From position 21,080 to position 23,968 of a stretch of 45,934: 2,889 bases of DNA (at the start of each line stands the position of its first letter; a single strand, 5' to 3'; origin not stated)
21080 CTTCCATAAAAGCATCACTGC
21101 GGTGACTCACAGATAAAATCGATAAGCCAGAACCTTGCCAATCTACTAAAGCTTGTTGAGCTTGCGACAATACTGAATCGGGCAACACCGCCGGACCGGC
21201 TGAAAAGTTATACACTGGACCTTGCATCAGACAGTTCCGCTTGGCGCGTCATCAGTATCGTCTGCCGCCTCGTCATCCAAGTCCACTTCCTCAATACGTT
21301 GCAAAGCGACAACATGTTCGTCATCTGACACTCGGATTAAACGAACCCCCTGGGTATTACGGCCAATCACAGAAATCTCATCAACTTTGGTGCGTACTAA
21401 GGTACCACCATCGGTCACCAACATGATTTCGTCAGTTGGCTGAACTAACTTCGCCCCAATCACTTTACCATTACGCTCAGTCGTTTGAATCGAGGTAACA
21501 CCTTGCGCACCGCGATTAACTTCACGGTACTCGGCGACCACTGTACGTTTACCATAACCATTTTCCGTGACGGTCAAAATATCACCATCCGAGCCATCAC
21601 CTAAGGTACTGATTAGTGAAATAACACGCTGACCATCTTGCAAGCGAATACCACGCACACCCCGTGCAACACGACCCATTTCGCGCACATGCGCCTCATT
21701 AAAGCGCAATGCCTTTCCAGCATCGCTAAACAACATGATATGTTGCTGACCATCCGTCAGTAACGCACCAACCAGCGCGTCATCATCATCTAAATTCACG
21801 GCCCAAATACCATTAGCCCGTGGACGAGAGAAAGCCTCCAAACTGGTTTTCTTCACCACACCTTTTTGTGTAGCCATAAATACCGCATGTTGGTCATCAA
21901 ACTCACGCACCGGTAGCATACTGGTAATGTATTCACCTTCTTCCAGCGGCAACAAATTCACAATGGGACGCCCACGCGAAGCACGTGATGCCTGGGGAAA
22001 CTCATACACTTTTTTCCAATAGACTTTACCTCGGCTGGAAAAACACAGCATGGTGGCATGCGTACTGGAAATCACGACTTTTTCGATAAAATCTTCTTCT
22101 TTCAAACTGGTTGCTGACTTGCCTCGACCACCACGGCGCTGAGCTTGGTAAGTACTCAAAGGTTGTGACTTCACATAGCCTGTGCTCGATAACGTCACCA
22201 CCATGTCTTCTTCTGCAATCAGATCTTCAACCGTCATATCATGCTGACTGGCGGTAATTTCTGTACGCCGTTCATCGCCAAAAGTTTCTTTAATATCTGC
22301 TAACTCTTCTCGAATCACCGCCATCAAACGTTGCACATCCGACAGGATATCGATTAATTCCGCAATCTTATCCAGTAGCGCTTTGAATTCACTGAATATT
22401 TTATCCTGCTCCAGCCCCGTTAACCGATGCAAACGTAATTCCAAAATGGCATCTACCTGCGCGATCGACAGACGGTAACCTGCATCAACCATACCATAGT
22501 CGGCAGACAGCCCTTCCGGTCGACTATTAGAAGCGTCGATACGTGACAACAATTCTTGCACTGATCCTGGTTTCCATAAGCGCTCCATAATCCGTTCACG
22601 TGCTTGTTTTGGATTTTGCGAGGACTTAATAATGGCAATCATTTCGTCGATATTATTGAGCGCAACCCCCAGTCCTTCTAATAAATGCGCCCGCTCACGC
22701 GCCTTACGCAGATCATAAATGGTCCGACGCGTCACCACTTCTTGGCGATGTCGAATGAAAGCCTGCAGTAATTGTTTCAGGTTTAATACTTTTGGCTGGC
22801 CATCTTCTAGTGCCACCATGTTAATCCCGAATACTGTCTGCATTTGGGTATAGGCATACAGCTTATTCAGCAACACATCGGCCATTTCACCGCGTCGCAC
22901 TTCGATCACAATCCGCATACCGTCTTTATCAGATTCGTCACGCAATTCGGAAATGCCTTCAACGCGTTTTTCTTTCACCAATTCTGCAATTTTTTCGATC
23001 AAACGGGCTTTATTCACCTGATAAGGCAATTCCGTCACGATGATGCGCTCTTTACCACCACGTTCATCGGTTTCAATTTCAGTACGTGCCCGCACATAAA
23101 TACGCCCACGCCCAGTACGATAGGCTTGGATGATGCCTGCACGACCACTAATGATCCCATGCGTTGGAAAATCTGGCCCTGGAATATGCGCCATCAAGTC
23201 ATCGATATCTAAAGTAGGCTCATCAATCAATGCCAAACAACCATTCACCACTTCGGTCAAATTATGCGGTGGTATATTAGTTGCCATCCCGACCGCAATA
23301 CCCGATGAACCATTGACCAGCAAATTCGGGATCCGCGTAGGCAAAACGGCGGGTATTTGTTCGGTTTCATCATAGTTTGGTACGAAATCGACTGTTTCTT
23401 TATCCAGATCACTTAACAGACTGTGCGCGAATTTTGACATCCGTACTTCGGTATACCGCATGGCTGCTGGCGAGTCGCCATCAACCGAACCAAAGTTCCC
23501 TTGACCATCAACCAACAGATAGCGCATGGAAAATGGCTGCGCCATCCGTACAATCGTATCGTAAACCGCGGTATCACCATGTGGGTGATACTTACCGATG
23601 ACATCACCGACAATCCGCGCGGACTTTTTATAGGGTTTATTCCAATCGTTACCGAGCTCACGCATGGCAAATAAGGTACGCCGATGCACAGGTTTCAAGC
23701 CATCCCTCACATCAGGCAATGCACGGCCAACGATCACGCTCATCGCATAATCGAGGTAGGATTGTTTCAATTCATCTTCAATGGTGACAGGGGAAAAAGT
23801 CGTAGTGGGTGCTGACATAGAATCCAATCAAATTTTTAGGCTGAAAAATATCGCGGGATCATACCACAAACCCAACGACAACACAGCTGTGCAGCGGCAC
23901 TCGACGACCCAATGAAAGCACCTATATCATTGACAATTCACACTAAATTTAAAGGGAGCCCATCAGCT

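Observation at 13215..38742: Three intact-looking genes each carry a single in-frame TAA of the same apparent type (GAA to TAA), all on the minus strand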

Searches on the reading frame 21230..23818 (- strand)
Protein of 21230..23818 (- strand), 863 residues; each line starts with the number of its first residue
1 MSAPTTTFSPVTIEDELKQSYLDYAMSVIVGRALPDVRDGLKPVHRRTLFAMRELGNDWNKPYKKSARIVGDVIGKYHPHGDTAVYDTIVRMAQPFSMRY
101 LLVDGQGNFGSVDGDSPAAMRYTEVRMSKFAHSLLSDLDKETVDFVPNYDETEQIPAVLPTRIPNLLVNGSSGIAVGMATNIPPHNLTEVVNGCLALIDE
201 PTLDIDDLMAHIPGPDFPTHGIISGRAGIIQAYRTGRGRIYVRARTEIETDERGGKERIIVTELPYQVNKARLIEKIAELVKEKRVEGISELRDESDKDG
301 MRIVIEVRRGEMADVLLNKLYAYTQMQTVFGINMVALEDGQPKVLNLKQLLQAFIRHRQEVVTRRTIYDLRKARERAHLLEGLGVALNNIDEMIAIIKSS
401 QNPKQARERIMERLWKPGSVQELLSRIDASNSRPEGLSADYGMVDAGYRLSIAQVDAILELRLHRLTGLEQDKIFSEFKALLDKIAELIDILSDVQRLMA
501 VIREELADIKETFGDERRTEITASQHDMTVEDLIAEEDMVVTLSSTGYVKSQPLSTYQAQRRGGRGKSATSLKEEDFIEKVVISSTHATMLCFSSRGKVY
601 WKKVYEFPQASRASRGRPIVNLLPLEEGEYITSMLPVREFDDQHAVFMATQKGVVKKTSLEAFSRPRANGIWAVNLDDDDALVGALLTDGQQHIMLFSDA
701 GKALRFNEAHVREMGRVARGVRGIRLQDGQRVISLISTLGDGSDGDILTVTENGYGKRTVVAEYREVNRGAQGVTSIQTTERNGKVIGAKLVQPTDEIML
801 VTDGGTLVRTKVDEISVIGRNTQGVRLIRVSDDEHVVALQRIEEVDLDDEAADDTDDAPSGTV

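Call 28: find_homologous_proteins(query=window:21230-23818:-)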
Query window:21230-23818:- (863 aa): 8000 proteins with E <= 0.001 among 8000 candidates; the best 120 are listed.
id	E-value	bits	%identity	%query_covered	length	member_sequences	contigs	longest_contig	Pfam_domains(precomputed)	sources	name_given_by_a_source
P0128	0.0e+0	1905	100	100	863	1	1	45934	PF00521.27,PF03989.19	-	-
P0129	0.0e+0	1902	100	100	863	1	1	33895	PF00521.27,PF03989.19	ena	-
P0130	0.0e+0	1902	100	100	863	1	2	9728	PF00521.27,PF03989.19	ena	-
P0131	0.0e+0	1703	89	99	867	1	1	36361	PF00521.27,PF03989.19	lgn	-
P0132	0.0e+0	1502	79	100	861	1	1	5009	PF00521.27,PF03989.19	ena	-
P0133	0.0e+0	1501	79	100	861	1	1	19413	PF00521.27,PF03989.19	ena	-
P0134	0.0e+0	1499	80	98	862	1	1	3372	PF00521.27,PF03989.19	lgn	-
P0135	0.0e+0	1498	80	98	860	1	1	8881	PF00521.27,PF03989.19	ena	-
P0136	0.0e+0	1495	80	98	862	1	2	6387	PF00521.27,PF03989.19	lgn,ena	-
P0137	0.0e+0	1493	79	98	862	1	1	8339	PF00521.27,PF03989.19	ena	-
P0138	0.0e+0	1490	80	98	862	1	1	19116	PF00521.27,PF03989.19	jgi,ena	-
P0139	0.0e+0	1449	75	100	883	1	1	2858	PF00521.27,PF03989.19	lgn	-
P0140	0.0e+0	1441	75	100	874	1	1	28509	PF00521.27,PF03989.19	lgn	-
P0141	0.0e+0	1437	76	97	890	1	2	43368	PF00521.27,PF03989.19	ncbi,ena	-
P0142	0.0e+0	1437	75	99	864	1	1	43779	PF00521.27,PF03989.19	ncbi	-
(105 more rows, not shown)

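Call 29: find_encoding_contigs(protein=P0131, flank=10000, max_places=5)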
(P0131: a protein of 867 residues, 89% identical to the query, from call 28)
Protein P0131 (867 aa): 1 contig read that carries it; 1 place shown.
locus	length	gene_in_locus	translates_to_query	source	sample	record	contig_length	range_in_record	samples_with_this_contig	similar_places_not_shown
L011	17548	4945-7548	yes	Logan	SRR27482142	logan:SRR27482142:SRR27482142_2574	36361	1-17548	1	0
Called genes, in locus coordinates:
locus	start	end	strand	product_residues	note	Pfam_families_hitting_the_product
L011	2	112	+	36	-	?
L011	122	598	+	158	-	PF03449:GreA_GreB_N, PF01272:GreA_GreB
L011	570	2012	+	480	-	-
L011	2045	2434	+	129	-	PF07233:DUF1425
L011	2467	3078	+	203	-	PF13036:LpoB, PF11684:DUF3280 (weak)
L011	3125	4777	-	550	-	PF05593:RHS_repeat (faint)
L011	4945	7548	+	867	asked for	PF00521:DNA_topoisoIV, PF03989:DNA_gyraseA_C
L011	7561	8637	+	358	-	PF00266:Aminotran_5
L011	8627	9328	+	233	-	PF02224:Cytidylate_kin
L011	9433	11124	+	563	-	PF00575:S1, PF21710:Spt6_S1 (faint), PF00575:S1, PF23459:S1_RRP5 (faint), PF00575:S1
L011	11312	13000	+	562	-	PF00664:ABC_membrane, PF00005:ABC_tran, PF13304:AAA_21 (faint)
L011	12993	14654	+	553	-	PF00664:ABC_membrane, PF02463:SMC_N (faint), PF00005:ABC_tran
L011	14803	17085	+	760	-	PF00989:PAS (faint), PF08448:PAS_4, PF00512:HisKA, PF02518:HATPase_c, PF00072:Response_reg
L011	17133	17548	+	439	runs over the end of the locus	-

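Call 30: find_encoding_contigs(protein=P0130, flank=10000, max_places=10)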
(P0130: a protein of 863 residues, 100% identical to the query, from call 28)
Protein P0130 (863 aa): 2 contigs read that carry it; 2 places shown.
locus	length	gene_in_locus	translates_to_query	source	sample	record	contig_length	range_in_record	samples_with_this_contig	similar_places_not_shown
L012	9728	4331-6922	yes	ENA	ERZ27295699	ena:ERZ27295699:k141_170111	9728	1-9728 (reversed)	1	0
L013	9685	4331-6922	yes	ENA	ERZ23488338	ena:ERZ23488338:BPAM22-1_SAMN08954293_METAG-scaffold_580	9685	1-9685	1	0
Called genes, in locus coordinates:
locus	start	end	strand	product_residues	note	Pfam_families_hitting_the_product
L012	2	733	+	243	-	?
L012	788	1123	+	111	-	PF11969:DcpS_C, PF01230:HIT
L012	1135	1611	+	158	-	PF03449:GreA_GreB_N, PF01272:GreA_GreB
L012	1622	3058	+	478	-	-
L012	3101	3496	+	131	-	PF07233:DUF1425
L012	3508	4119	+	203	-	PF13036:LpoB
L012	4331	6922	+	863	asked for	PF00521:DNA_topoisoIV, PF03989:DNA_gyraseA_C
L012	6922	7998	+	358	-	PF00266:Aminotran_5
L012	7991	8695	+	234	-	PF02224:Cytidylate_kin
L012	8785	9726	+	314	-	?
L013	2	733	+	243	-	?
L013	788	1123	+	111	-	PF11969:DcpS_C, PF01230:HIT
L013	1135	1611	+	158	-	PF03449:GreA_GreB_N, PF01272:GreA_GreB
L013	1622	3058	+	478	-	-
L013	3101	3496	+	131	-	PF07233:DUF1425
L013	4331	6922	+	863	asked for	PF00521:DNA_topoisoIV, PF03989:DNA_gyraseA_C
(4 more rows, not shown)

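Call 54: find_related_loci(query=window:21230-23818:-, collection=genome_contigs, flank=10000)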
Query window:21230-23818:- (863 aa) in genome_contigs; peptide patterns used: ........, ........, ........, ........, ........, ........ (x = any residue, [..] = any of these).
600 stretches matched a pattern (row limit reached: there are more); 596 encode a relative of the query (tblastn E <= 1e-3); the best 80 are kept; 80 distinct loci.
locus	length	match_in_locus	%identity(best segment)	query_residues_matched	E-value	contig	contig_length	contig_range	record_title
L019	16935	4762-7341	73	1-858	0e+0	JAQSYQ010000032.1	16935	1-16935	MAG: Gammaproteobacteria bacterium isolate L_E1_T20_B_bin.24 scaffold_5031, whole genome shotgun sequence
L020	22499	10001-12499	71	10-845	0e+0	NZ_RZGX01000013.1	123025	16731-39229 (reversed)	Legionella qingyii strain km489 contigs13, whole genome shotgun sequence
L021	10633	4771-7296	70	10-854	0e+0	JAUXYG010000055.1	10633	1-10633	MAG: Legionella sp. isolate C18_concoct.bin.150 C18_k141_404814, whole genome shotgun sequence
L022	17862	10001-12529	71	11-858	0e+0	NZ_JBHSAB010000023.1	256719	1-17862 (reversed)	Legionella dresdenensis strain CCUG 59858 platanus_K_default_23, whole genome shotgun sequence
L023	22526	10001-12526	70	10-854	0e+0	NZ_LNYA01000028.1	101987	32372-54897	Legionella erythra strain SE-32A-C8 Lery_ctg028, whole genome shotgun sequence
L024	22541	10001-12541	70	10-858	0e+0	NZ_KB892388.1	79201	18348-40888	Legionella shakespearei DSM 23087 B094DRAFT_scaffold_15.16, whole genome shotgun sequence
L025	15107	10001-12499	72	10-845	0e+0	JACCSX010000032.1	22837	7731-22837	MAG: Tatlockia sp. isolate MGR_bin59 SD2897-2912_k127_2355009, whole genome shotgun sequence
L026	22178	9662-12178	69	10-853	0e+0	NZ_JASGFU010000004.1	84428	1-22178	MAG: Legionella sp. isolate 5H108 JMF-2111-06-0005.hyb.bin.108_3, whole genome shotgun sequence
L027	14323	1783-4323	70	10-854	0e+0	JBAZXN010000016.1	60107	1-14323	MAG: Tatlockia sp. isolate SO_2017_GW1_57 NODE_2733_length_60107_cov_2.051317_OW334_2017, whole genome shotgun sequence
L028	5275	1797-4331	70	10-856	0e+0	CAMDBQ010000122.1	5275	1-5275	MAG: Legionella sp. 2055-AUS-E isolate MH-21oct19-150 genome assembly, contig: MH-21oct19-C27076, whole genome shotgun s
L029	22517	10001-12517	69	1-843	0e+0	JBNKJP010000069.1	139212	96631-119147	MAG: Candidatus Thiodiazotropha sp. isolate H2.bin.18.orig k141_976416, whole genome shotgun sequence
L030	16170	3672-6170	69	11-848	0e+0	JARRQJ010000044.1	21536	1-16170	MAG: Gammaproteobacteria bacterium isolate Spart_199_MAG scaffold_977, whole genome shotgun sequence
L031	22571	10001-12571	67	3-857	0e+0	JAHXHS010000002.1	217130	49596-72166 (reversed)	MAG: Candidatus Thiodiazotropha sp. (ex Epidulcina cf. delphinae) isolate 3502H_Th2 c_000000000002, whole genome shotgun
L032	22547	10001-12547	68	10-858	0e+0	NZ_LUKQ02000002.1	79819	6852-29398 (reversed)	Endozoicomonas atrinae strain WP70 NODE_2, whole genome shotgun sequence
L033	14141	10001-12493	69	10-845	0e+0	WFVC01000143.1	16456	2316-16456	MAG: Gammaproteobacteria bacterium isolate S140_26 k151_541109, whole genome shotgun sequence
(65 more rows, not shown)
